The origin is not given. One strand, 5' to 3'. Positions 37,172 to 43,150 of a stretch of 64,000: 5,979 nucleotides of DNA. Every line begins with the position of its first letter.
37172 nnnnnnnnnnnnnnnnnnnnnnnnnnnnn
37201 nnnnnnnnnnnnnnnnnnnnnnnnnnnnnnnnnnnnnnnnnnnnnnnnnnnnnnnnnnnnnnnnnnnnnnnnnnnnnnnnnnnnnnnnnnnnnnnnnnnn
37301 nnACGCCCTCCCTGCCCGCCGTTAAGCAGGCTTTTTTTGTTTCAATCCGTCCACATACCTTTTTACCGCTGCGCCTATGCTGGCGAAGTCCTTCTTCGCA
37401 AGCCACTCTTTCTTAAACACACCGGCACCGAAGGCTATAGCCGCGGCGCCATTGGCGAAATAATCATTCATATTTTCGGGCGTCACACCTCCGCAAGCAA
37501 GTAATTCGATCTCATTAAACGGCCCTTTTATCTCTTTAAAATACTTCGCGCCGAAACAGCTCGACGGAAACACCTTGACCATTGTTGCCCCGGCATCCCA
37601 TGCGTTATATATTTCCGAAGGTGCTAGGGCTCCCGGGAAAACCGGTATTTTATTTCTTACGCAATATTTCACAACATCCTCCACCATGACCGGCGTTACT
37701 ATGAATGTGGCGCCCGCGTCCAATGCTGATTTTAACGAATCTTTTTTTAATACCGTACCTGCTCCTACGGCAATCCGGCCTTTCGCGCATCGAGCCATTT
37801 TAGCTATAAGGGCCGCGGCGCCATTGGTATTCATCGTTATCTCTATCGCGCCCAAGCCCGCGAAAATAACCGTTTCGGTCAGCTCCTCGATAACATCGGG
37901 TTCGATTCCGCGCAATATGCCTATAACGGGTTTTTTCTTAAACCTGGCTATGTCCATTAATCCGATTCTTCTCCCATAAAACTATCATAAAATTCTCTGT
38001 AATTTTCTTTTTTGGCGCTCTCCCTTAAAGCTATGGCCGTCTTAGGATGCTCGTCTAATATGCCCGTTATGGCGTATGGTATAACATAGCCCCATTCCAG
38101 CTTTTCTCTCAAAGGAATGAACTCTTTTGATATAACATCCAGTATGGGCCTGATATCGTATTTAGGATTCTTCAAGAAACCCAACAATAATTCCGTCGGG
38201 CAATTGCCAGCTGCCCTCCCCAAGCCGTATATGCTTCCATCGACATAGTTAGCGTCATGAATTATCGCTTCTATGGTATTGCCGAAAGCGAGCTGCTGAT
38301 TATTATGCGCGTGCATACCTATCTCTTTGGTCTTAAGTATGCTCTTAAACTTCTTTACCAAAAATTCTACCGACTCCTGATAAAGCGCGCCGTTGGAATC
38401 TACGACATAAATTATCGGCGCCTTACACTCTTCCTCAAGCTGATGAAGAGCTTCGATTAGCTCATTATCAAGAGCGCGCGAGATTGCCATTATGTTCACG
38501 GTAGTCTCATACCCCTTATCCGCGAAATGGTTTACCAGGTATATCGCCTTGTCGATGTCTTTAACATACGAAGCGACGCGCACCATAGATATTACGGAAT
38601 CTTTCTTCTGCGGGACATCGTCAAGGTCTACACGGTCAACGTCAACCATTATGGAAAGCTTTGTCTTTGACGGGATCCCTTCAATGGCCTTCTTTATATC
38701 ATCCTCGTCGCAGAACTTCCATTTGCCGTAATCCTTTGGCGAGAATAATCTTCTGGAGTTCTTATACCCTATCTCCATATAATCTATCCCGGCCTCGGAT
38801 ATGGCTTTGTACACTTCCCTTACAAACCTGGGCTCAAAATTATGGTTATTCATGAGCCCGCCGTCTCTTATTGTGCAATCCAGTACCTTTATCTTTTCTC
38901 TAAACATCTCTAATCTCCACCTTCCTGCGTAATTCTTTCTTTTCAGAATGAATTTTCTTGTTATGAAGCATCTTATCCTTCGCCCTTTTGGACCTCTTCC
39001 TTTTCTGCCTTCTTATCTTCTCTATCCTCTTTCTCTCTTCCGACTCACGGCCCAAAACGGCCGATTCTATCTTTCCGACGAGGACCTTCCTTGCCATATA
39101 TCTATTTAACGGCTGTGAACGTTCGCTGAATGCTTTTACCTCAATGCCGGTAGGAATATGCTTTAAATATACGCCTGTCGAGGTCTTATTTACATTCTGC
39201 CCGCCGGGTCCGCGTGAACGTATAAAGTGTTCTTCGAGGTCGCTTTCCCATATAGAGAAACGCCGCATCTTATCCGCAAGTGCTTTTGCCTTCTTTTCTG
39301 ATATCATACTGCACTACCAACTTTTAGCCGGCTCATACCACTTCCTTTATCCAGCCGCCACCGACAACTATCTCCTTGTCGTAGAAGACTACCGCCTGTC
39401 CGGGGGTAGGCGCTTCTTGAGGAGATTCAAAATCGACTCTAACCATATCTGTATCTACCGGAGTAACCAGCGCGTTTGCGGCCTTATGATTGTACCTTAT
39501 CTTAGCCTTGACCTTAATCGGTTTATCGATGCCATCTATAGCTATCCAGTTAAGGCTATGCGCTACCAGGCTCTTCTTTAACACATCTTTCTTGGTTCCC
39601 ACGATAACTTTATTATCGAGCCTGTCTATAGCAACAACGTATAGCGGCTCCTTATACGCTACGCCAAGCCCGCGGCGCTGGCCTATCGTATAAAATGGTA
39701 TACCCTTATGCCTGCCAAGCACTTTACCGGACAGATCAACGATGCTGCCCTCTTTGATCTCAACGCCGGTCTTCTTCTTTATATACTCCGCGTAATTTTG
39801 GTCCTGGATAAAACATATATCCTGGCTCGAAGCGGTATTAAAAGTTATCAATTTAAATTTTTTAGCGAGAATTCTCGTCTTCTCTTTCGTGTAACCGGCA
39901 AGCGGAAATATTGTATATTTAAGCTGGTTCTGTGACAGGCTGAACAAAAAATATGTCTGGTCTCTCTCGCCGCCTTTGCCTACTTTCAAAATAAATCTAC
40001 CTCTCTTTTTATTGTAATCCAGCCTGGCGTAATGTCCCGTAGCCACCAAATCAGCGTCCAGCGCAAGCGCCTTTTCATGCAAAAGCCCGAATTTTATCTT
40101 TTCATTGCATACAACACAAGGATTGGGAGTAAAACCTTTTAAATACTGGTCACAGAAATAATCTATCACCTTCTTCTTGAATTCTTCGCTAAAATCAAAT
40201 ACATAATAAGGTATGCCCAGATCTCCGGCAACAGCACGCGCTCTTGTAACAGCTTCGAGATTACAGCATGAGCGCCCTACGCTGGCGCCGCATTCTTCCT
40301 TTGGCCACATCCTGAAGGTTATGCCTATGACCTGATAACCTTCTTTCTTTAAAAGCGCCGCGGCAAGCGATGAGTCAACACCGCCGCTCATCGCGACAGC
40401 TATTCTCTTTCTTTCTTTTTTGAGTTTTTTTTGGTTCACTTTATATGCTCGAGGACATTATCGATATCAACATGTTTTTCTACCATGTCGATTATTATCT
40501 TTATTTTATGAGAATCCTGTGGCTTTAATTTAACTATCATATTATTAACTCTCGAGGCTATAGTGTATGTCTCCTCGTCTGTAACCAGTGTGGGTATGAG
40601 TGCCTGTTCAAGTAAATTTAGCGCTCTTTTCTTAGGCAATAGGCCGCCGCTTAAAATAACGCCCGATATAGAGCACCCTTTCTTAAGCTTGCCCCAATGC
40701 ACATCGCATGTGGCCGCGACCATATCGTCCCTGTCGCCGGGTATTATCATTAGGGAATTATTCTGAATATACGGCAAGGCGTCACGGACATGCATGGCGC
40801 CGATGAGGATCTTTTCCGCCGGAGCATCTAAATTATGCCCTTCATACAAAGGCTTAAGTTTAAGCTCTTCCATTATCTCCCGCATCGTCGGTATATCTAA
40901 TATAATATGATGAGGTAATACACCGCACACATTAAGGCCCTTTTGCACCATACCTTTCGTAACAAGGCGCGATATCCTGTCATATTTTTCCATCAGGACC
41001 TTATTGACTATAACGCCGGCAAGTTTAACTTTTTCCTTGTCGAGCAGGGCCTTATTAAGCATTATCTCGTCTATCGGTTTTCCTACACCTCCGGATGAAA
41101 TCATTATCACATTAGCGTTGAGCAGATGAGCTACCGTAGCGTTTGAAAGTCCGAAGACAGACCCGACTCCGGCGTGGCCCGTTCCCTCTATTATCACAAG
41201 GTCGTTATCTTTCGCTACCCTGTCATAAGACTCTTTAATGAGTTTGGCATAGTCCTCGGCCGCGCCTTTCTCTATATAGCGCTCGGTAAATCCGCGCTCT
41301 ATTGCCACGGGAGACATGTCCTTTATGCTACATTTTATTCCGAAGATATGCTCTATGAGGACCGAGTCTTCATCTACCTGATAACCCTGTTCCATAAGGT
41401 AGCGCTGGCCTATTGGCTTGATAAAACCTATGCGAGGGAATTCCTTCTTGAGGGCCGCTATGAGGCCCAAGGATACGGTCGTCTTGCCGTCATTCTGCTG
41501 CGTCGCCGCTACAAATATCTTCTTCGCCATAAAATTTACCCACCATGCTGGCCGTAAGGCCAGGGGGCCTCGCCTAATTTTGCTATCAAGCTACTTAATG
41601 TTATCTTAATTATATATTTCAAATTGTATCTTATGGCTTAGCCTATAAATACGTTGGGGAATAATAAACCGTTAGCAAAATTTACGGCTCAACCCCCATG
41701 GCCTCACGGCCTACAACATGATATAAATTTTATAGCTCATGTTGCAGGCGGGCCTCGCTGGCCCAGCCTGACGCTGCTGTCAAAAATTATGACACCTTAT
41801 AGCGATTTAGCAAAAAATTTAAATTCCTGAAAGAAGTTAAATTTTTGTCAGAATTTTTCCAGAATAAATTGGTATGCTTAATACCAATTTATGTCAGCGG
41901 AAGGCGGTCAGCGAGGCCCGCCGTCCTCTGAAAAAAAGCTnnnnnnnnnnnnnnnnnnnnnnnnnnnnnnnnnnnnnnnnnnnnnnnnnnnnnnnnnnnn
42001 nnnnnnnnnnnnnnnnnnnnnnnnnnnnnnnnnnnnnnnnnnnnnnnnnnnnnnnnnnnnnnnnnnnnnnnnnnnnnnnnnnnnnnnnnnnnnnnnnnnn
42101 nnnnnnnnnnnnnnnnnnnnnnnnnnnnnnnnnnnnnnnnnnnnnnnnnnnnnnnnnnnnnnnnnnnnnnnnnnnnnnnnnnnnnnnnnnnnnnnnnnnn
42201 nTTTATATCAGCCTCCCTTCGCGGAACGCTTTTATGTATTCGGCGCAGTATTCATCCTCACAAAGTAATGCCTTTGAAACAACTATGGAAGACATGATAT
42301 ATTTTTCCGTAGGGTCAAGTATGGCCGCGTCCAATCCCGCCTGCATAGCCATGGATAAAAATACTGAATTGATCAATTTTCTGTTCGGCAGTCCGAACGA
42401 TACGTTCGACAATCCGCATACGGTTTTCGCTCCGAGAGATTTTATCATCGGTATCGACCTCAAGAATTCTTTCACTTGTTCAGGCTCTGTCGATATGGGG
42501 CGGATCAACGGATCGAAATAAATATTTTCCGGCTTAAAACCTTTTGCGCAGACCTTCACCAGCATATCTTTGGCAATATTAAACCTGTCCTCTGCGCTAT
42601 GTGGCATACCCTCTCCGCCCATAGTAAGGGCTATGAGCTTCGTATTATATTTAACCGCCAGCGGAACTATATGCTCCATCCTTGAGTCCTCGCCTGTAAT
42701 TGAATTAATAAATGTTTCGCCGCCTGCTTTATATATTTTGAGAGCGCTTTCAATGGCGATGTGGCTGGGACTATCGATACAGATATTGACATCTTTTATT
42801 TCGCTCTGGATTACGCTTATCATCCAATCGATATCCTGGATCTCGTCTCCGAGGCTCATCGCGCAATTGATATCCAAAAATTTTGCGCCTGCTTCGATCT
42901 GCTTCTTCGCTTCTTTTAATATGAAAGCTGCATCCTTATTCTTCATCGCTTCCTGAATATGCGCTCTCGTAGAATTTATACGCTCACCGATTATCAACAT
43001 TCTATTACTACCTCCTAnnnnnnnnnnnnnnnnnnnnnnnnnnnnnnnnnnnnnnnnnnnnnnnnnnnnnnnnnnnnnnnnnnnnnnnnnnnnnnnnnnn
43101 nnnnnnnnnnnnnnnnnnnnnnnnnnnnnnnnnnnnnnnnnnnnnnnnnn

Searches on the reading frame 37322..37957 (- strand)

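Call 50: search_protein_families(library=pfam, proteins=[window:37322-37957:-], max_evalue=0.00001)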
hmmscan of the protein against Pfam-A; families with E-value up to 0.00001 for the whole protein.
window:37322-37957:- (211 aa): 1 family
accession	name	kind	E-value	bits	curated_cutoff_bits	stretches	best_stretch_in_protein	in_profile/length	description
PF01081.25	Aldolase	-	2.2e-41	141.9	27.8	1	5-195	4-194/196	KDPG and KHG aldolase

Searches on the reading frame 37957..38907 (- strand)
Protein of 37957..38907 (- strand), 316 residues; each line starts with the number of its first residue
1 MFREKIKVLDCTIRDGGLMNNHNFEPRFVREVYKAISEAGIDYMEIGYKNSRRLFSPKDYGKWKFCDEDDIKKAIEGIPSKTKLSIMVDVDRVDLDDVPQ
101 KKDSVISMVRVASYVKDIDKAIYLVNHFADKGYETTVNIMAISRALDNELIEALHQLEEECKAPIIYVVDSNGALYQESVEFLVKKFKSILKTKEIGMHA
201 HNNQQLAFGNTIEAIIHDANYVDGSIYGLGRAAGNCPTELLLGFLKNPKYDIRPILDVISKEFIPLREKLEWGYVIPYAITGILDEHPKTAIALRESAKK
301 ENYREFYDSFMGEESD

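Call 50: search_protein_families(library=pfam, proteins=[window:37957-38907:-], max_evalue=0.00001)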
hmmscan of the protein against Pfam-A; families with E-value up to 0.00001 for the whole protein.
window:37957-38907:- (316 aa): 1 family
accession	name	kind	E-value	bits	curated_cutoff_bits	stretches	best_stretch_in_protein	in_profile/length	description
PF00682.25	HMGL-like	-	5.9e-23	82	29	1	5-246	1-240/260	HMGL-like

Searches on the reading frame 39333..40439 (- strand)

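Call 50: search_protein_families(library=pfam, proteins=[window:39333-40439:-], max_evalue=0.00001)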
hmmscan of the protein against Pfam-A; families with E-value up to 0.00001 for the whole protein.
window:39333-40439:- (368 aa): 3 families
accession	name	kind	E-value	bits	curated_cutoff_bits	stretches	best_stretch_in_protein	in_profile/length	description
PF03054.22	tRNA_Me_trans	-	4.1e-70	236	20.6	1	11-212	1-201/202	tRNA methyl transferase HUP domain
PF20259.3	tRNA_Me_trans_M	-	4.2e-20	71.5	27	1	220-281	4-65/66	tRNA methyl transferase PRC-barrel domain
PF20258.4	tRNA_Me_trans_C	-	1.3e-17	64.3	20.6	1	289-364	2-77/77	Aminomethyltransferase beta-barrel domain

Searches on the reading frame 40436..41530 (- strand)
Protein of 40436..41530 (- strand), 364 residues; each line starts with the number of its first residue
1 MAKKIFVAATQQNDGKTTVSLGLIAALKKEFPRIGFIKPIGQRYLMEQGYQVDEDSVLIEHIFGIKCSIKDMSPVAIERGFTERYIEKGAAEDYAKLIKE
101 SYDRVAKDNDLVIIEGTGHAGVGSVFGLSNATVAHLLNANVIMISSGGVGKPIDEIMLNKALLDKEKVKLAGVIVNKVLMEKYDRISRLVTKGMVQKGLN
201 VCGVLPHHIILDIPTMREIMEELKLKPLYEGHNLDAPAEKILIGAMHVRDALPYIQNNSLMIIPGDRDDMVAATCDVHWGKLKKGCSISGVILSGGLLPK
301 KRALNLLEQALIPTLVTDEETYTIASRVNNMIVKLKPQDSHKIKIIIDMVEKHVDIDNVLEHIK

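Call 50: search_protein_families(library=pfam, proteins=[window:40436-41530:-], max_evalue=0.00001)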
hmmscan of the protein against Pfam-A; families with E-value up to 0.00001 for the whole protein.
window:40436-41530:- (364 aa): 2 families
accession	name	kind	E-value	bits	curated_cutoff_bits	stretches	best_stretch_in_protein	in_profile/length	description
PF13500.12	AAA_26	-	3e-31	109.3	27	1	3-210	1-193/198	AAA domain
PF07085.17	DRTGG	-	4.9e-21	75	25.2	1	218-331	1-105/105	DRTGG domain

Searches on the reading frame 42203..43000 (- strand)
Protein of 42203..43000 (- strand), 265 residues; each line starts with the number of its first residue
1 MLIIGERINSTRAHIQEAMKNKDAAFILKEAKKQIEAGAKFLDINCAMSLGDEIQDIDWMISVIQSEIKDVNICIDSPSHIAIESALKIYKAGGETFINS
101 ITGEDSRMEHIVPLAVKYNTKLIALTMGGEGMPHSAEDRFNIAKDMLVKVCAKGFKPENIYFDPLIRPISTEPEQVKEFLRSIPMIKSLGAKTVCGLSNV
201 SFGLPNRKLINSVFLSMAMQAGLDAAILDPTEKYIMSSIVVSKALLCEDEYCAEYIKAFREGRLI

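Call 50: search_protein_families(library=pfam, proteins=[window:42203-43000:-], max_evalue=0.00001)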
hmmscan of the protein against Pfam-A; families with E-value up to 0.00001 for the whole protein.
window:42203-43000:- (265 aa): 1 family
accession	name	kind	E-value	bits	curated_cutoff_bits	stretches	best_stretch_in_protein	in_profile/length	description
PF00809.28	Pterin_bind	-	1.4e-31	110.4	25.5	1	5-228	1-243/244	Pterin binding enzyme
